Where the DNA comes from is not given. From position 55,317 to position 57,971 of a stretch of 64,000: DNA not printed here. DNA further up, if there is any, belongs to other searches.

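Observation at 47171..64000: Sugar-type locus with two glycyl radical enzymes fed by an ABC importer and two ROK-type kinases: candidate non-PTS radical (anhydro)sugar-phosphate pathway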

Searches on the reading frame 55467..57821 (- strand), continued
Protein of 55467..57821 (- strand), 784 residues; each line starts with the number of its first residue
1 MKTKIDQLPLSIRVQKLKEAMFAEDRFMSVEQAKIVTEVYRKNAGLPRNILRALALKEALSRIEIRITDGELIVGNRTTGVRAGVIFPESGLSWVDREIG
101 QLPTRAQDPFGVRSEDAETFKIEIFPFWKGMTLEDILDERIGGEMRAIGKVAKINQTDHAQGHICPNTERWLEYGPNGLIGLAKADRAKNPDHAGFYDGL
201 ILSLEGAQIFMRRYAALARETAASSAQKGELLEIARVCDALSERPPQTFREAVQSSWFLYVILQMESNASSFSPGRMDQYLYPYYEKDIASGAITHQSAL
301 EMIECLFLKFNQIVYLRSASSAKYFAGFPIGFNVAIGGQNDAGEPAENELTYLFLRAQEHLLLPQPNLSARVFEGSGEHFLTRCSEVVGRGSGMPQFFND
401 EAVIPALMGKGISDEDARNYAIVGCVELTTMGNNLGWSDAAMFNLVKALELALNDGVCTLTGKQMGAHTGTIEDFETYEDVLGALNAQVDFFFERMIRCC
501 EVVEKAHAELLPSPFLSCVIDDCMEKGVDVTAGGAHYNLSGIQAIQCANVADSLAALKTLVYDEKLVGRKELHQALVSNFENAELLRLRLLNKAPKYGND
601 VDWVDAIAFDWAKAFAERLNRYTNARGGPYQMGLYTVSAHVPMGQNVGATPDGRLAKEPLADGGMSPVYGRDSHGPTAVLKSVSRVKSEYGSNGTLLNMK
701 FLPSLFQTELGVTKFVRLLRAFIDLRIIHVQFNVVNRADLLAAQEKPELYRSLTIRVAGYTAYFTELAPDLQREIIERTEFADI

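Call 39: search_solved_structures(query=window:55467-57821:-, max_evalue=1e-170, show_alignments=4)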
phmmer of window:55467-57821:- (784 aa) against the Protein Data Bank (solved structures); distinct sequences matched with E-value up to 1e-170: 4.
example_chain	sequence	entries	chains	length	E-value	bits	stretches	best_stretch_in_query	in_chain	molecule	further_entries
8yjo_A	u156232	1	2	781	1.3e-195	654.8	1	11-780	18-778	Probable dehydratase PflD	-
8id0_A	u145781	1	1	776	3.8e-187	626.9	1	13-780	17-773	formate C-acetyltransferase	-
1r8w_A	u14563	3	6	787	1.9e-181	608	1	17-781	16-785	glycerol dehydratase | B12-independent glycerol dehydratase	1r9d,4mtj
5i2a_A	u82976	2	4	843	1.9e-174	584.9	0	10-580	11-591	Diol-dehydratase | Diol dehydratase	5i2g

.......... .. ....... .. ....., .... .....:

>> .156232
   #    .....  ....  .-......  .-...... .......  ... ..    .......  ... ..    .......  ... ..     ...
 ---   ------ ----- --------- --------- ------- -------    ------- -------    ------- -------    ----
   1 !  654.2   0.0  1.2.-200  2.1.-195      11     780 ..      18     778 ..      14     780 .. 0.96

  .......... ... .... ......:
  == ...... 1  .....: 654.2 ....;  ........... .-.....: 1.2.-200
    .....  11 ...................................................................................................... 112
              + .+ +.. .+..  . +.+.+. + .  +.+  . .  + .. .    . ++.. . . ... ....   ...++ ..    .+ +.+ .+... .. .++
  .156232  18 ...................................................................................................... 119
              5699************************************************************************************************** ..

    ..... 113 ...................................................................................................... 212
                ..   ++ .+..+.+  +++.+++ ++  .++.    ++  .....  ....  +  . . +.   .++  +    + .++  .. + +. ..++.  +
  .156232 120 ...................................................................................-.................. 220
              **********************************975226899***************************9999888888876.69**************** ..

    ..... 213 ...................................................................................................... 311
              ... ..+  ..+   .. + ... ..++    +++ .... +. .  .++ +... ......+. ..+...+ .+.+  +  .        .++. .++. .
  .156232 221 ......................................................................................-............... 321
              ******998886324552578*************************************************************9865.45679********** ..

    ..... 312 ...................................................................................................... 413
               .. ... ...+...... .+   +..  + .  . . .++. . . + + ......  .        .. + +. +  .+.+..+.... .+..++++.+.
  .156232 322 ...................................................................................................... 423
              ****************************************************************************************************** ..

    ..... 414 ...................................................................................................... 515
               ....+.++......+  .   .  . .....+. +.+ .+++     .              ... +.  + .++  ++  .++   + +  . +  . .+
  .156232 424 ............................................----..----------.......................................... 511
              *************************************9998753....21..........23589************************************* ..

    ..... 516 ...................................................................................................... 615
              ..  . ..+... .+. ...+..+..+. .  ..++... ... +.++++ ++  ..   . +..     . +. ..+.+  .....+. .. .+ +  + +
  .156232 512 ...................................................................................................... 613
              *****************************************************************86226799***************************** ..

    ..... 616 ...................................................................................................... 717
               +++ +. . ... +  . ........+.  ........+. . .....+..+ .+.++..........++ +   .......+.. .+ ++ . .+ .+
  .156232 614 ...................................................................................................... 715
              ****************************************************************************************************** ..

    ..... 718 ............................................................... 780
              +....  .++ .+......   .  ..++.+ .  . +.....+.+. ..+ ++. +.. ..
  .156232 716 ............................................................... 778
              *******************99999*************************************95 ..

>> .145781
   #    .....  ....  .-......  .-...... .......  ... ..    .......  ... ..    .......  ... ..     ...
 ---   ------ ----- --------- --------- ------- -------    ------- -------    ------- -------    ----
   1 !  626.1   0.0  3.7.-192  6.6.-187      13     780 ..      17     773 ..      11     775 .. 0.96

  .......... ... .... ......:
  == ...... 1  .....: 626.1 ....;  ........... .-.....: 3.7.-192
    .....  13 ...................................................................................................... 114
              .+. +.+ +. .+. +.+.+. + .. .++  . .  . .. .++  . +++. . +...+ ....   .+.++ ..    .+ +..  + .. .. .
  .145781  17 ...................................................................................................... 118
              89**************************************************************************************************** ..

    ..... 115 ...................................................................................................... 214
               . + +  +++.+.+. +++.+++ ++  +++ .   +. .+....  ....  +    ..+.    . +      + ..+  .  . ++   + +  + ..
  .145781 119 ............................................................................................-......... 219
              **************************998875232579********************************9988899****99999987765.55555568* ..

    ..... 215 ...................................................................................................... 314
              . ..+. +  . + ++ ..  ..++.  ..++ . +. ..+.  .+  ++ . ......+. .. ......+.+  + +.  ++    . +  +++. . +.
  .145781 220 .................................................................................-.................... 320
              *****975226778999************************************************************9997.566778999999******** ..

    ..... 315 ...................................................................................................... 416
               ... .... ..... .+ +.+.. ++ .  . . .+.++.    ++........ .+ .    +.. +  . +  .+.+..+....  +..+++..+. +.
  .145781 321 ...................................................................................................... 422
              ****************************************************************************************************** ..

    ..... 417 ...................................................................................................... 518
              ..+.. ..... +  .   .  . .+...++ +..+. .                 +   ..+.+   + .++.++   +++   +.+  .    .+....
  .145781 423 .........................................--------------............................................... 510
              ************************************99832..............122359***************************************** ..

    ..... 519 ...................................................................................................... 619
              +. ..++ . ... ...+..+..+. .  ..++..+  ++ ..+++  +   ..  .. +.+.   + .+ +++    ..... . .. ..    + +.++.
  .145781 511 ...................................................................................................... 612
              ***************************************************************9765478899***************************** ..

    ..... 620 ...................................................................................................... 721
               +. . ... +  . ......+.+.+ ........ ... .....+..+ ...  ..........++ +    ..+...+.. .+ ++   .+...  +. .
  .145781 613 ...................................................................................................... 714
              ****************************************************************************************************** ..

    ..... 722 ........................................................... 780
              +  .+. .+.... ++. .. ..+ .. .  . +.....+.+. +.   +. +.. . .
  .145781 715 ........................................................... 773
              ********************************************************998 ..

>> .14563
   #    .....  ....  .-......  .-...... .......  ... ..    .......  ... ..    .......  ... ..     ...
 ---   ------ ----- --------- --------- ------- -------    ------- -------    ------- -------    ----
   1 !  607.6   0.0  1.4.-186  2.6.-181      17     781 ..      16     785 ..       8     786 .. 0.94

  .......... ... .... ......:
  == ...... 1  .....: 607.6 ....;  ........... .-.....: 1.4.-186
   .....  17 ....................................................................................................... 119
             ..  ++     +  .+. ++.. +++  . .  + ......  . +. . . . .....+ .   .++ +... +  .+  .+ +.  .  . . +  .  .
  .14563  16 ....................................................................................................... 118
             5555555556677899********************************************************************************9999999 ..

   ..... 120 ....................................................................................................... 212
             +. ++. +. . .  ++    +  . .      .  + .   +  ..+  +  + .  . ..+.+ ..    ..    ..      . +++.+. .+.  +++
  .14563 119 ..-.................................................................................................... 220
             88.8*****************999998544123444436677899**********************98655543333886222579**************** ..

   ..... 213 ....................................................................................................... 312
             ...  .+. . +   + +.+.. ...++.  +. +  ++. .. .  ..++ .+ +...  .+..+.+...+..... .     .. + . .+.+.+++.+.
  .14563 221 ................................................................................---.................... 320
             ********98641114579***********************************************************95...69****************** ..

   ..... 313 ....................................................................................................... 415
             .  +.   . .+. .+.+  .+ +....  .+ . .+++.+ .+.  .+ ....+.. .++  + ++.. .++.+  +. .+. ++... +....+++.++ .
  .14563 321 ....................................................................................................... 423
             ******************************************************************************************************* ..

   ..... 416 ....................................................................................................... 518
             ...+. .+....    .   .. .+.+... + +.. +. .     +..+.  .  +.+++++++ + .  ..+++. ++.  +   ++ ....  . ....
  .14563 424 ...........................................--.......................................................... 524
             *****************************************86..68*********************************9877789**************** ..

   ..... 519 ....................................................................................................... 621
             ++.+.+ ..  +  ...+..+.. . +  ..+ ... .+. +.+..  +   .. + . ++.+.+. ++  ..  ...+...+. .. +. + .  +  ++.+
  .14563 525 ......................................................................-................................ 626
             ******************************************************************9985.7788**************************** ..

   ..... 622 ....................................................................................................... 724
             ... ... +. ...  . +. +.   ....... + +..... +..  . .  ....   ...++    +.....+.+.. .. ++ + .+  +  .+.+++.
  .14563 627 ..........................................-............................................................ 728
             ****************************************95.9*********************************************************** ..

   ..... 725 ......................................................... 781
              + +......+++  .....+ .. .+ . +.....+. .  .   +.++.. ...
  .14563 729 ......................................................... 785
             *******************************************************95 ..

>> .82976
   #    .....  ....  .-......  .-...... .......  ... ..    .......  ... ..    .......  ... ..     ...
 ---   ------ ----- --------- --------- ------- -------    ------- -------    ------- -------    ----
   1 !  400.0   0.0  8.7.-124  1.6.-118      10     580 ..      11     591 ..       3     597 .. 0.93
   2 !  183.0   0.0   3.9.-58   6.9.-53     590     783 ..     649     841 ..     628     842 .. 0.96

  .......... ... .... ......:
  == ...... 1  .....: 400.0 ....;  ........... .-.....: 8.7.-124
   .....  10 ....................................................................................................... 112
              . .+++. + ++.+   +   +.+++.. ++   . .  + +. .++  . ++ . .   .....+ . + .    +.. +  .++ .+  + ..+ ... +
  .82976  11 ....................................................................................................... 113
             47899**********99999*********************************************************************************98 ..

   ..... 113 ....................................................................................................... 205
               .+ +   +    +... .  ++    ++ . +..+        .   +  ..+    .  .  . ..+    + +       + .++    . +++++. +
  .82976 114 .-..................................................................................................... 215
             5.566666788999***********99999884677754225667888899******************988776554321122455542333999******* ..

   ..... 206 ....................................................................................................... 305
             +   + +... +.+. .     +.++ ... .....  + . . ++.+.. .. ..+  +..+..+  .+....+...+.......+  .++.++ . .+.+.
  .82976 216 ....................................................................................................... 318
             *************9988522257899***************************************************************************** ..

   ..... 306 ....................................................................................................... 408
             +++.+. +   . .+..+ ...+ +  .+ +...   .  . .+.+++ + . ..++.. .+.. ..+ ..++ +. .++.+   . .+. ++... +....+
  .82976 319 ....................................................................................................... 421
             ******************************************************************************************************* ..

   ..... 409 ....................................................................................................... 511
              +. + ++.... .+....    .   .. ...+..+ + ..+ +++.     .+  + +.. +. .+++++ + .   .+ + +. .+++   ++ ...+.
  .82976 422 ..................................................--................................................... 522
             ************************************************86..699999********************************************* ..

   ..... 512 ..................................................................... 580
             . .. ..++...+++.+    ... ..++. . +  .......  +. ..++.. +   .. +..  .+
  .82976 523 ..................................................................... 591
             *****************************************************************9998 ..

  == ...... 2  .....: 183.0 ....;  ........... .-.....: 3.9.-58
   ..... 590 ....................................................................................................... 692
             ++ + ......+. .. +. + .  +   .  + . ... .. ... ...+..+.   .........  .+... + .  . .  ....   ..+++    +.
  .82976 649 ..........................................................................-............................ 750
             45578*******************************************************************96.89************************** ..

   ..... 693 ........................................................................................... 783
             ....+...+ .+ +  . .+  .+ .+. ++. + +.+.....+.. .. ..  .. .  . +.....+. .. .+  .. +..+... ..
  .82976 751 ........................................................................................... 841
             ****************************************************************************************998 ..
